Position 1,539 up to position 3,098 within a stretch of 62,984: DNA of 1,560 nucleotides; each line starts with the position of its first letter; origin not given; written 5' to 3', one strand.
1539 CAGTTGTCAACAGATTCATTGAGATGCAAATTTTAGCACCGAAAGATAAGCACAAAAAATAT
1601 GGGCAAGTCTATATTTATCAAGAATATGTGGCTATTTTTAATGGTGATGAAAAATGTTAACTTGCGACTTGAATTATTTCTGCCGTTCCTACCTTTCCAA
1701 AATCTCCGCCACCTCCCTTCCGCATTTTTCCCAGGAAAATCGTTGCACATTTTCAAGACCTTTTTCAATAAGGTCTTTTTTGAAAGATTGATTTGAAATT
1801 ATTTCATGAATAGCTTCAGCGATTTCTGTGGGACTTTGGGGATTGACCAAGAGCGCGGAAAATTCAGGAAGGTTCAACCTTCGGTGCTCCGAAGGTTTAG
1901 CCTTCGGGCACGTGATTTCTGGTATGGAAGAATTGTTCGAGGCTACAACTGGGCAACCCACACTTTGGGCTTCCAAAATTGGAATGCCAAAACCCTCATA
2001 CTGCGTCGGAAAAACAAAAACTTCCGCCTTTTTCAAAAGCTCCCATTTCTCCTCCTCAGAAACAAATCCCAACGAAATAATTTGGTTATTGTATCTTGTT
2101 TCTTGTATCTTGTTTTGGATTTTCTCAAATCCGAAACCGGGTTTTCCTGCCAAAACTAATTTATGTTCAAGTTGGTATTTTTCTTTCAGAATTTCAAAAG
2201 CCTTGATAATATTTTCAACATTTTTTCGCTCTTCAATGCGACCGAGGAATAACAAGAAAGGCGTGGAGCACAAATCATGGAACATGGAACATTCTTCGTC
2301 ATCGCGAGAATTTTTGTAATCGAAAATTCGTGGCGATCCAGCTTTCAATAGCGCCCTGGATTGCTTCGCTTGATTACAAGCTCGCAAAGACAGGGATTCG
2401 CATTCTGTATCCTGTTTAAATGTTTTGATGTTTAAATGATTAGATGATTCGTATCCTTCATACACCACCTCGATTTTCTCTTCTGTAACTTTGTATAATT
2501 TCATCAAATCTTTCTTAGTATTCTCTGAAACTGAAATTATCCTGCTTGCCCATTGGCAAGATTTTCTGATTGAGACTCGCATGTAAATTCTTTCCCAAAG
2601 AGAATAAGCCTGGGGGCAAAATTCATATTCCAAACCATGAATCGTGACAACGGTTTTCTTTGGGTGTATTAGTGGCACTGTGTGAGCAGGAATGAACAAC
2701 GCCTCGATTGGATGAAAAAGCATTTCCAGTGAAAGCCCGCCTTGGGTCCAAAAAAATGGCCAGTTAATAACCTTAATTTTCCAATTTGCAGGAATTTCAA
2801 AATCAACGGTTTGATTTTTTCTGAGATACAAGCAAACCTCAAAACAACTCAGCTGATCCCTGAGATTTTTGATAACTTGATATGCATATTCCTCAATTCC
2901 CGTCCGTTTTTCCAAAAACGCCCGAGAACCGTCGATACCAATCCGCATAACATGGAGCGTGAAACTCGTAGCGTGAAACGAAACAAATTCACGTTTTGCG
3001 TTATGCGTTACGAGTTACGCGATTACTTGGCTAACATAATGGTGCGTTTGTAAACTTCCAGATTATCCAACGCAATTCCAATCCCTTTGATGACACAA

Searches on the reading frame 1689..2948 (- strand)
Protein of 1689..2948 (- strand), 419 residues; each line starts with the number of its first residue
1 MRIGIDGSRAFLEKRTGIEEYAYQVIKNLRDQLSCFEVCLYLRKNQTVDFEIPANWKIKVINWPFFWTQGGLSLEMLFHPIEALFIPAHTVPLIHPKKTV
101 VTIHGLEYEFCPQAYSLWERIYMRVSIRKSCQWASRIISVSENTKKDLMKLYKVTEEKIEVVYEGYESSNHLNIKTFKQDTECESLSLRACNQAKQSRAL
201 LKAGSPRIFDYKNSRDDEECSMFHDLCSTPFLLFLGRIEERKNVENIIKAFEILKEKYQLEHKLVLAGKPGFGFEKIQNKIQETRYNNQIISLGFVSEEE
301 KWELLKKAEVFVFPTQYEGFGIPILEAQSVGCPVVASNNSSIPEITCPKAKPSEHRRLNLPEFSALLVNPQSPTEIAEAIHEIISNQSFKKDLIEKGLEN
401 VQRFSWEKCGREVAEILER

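Call 54: search_protein_families(library=pfam, proteins=[window:1689-2948:-], max_evalue=0.01)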
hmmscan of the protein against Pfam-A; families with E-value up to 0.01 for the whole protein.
window:1689-2948:- (419 aa): 5 families
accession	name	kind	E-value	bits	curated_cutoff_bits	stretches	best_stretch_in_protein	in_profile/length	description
PF00534.26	Glycos_transf_1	-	1.1e-36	126.3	26.4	1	230-397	16-169/172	Glycosyl transferases group 1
PF13692.12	Glyco_trans_1_4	-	2.5e-26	93.1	27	1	230-386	2-142/142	Glycosyl transferases group 1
PF20706.3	GT4-conflict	-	7.7e-12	45.3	26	1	229-412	197-384/385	Family 4 Glycosyltransferase in conflict systems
PF13439.12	Glyco_transf_4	-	1.6e-11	44.9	28.5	1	94-166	94-166/170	Glycosyltransferase Family 4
PF13579.12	Glyco_trans_4_4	-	0.00014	22.7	29.7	0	99-163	97-156/158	Glycosyl transferase 4-like domain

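Call 72: list_cluster_members(proteins=[P0001, window:1689-2948:-, window:27155-28648:+])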
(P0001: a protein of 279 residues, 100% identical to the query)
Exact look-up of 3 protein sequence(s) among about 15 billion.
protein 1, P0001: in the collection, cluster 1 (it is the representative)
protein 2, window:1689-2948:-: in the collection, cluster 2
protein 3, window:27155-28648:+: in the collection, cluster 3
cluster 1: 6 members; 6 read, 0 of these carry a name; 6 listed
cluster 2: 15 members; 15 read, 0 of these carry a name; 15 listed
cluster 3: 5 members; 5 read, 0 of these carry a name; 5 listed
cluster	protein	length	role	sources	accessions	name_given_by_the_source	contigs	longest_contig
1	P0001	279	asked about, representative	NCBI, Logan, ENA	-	-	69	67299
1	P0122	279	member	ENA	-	-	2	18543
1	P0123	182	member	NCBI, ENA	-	-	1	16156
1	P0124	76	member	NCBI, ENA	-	-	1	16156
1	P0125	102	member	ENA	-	-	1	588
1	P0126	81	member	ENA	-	-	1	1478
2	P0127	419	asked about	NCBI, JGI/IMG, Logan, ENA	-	-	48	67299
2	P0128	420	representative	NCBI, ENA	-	-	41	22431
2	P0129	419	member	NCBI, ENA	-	-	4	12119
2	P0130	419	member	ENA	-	-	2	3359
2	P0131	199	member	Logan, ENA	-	-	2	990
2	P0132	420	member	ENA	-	-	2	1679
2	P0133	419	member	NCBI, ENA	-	-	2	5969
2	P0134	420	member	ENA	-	-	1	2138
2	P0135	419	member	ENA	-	-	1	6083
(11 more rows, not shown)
